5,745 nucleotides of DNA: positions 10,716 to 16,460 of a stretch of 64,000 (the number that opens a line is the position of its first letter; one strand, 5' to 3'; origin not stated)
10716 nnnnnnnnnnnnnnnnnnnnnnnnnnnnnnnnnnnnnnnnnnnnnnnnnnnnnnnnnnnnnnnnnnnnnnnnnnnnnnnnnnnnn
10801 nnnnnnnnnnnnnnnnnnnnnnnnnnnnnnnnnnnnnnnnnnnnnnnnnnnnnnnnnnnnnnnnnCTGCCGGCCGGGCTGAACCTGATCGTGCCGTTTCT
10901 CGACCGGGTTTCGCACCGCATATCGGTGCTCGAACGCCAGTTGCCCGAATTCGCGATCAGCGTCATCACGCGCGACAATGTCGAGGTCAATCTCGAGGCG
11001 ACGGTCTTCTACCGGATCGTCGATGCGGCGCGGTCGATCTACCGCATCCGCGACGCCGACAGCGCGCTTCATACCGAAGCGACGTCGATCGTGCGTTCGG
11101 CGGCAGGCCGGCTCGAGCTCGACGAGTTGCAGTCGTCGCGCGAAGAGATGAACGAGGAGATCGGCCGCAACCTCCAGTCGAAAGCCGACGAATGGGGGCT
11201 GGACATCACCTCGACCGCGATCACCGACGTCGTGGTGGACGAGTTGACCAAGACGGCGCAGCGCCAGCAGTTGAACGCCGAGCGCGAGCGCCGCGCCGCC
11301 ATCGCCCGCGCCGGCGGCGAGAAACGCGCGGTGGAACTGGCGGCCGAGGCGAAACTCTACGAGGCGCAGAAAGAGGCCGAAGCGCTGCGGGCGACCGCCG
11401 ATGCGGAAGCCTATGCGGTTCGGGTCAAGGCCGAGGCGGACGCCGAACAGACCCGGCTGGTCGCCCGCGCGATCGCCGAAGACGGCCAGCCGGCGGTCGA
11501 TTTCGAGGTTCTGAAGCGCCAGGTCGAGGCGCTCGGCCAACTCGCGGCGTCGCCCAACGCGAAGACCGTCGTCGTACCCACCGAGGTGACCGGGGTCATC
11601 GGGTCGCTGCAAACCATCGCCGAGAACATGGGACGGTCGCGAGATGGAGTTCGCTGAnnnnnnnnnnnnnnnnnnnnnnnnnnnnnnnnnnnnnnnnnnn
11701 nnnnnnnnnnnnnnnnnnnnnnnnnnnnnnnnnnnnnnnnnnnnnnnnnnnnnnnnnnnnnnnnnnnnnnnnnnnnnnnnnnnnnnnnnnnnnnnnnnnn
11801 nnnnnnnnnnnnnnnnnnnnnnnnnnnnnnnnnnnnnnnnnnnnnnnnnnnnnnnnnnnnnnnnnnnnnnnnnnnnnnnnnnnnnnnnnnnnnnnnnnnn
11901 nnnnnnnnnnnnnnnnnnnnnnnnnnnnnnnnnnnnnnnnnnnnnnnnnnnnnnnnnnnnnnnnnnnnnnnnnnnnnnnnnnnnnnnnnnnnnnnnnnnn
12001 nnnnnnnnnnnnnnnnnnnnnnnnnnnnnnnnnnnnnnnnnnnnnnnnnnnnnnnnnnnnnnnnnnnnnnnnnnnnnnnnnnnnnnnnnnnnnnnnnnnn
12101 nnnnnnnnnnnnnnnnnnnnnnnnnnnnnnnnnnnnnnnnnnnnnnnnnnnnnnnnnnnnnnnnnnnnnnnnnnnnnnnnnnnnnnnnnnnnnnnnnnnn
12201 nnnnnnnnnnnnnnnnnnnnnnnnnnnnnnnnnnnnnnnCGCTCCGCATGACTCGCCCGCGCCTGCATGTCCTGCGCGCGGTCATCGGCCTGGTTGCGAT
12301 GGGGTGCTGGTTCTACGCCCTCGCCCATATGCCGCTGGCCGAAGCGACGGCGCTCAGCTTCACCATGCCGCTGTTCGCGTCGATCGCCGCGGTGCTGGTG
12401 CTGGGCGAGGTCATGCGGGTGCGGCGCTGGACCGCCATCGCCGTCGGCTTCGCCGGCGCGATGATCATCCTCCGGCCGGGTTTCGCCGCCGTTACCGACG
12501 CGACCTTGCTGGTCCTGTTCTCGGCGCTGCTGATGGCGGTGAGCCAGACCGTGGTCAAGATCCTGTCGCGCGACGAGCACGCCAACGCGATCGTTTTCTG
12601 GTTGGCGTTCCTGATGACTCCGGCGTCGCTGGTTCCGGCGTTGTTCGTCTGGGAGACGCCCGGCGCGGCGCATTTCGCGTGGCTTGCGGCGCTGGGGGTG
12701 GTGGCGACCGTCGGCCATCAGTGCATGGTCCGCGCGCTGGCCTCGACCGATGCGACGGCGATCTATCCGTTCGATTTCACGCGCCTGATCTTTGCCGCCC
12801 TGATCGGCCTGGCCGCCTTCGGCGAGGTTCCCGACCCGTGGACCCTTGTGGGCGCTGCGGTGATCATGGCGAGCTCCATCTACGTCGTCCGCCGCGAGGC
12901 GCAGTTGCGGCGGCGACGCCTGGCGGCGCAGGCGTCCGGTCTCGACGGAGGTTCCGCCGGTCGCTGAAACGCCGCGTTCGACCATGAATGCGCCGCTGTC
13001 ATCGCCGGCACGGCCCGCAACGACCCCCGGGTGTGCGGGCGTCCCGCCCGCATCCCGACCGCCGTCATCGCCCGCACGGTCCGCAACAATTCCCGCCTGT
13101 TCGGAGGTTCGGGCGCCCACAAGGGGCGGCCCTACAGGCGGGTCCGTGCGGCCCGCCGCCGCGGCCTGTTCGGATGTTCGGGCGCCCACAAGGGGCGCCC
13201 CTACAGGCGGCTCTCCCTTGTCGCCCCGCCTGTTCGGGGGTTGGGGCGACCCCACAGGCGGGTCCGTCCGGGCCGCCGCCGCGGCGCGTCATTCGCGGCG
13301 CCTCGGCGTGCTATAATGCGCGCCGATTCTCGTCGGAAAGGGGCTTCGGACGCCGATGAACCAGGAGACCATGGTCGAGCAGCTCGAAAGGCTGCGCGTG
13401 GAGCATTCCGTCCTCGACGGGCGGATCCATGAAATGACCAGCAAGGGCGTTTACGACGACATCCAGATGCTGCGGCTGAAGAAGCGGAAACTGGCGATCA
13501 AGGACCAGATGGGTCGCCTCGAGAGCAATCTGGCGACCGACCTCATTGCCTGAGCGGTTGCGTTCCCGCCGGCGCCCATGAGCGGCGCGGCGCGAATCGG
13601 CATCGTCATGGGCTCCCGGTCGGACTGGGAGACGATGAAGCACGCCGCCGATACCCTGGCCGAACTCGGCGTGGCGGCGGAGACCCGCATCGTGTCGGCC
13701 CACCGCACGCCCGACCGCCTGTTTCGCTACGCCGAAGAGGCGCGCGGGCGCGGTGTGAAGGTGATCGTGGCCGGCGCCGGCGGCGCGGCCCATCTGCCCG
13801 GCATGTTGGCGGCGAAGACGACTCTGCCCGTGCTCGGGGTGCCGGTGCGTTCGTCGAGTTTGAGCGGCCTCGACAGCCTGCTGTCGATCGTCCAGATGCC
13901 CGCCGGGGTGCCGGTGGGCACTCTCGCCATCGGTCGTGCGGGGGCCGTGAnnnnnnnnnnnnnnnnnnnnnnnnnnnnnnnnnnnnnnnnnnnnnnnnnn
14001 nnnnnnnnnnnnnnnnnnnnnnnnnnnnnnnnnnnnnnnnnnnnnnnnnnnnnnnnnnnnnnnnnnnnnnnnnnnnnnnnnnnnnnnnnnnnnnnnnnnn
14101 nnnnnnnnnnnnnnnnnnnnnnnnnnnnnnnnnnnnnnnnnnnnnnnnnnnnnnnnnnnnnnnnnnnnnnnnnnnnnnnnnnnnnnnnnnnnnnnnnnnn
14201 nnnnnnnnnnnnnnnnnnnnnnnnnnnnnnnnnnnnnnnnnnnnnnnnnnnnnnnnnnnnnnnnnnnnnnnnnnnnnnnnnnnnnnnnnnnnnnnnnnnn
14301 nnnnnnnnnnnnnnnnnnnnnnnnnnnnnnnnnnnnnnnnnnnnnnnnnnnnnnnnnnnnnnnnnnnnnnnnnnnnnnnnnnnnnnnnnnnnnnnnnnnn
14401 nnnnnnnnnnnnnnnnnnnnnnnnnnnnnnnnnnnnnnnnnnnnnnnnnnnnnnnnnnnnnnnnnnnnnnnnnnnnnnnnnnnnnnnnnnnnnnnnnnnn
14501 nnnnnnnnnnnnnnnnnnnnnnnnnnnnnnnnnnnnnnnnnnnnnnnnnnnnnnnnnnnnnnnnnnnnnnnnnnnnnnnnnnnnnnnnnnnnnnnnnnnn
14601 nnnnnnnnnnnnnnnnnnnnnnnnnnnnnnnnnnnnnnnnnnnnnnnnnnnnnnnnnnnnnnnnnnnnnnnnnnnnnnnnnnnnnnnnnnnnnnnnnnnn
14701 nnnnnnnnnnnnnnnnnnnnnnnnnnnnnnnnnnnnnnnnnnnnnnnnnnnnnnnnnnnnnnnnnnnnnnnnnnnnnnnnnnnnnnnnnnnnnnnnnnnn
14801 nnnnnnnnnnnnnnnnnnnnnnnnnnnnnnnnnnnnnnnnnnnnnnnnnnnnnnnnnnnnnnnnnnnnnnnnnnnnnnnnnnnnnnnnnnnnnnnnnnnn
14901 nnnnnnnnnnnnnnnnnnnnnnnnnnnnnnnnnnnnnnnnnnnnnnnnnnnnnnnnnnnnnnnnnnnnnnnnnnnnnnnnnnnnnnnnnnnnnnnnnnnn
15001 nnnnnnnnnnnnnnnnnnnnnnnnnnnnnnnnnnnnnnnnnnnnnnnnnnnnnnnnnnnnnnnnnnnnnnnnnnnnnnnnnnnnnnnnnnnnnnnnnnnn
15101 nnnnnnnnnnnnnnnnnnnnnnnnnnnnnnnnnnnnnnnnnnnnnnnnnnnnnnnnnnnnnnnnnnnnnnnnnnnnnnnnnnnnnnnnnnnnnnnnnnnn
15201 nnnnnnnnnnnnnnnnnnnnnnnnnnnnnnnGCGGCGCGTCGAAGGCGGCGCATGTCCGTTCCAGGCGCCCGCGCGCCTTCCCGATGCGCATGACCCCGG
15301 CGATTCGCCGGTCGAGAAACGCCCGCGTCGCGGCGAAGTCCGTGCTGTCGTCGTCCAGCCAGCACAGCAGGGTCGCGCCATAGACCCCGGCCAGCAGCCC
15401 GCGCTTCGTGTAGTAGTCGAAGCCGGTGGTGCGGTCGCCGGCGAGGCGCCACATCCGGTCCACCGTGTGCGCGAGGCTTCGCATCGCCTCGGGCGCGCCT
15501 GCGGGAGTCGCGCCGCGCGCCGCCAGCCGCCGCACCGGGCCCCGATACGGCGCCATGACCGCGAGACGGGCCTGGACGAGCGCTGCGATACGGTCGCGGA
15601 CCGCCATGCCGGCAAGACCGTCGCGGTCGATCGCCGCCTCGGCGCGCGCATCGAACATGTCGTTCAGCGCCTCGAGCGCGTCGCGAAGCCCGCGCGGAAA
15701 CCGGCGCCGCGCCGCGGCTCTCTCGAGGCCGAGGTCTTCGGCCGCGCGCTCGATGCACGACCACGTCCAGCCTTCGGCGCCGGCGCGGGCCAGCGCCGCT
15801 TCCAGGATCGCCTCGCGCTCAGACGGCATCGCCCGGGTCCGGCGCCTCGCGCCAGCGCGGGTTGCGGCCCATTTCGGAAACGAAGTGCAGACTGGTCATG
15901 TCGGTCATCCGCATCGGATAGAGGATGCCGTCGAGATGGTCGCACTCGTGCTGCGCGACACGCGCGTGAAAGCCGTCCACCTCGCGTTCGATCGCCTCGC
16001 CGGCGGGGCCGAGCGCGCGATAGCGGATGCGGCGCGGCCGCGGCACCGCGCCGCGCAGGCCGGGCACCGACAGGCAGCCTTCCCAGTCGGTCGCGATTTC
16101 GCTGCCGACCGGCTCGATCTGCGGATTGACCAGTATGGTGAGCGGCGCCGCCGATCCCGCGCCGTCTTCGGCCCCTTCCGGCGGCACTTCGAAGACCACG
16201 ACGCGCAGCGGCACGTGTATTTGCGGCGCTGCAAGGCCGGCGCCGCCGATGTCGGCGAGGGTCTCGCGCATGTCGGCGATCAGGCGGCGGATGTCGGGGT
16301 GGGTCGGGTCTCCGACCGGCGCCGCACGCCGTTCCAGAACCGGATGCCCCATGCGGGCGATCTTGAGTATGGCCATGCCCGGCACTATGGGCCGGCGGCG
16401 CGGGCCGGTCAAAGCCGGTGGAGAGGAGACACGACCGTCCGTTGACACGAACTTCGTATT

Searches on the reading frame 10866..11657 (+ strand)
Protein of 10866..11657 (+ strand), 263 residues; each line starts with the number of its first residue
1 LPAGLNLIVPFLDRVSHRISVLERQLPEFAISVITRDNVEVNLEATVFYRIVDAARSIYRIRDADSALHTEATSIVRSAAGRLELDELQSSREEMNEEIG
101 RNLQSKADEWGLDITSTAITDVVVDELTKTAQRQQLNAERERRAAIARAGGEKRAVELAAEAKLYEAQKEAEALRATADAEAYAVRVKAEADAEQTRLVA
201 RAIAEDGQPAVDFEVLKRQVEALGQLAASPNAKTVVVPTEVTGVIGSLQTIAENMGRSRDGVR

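Call 57: search_protein_families(library=pfam, proteins=[window:10866-11657:+], max_evalue=0.01)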
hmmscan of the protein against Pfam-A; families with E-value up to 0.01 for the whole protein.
window:10866-11657:+ (263 aa): 2 families
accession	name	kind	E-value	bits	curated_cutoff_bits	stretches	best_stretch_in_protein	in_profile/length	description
PF01145.31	Band_7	-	3.5e-27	96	23.6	1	3-152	23-175/176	SPFH domain / Band 7 family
PF16200.10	Band_7_C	-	6.9e-05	23.2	29.1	1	197-246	1-49/63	C-terminal region of band_7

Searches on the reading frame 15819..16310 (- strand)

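Call 57: search_protein_families(library=pfam, proteins=[window:15819-16310:-], max_evalue=0.01)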
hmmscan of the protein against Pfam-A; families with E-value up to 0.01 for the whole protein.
window:15819-16310:- (163 aa): 1 family
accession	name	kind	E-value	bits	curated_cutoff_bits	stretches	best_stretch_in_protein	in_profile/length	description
PF01327.26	Pep_deformylase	-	2.1e-41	141.5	22.8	1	5-138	25-153/156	Polypeptide deformylase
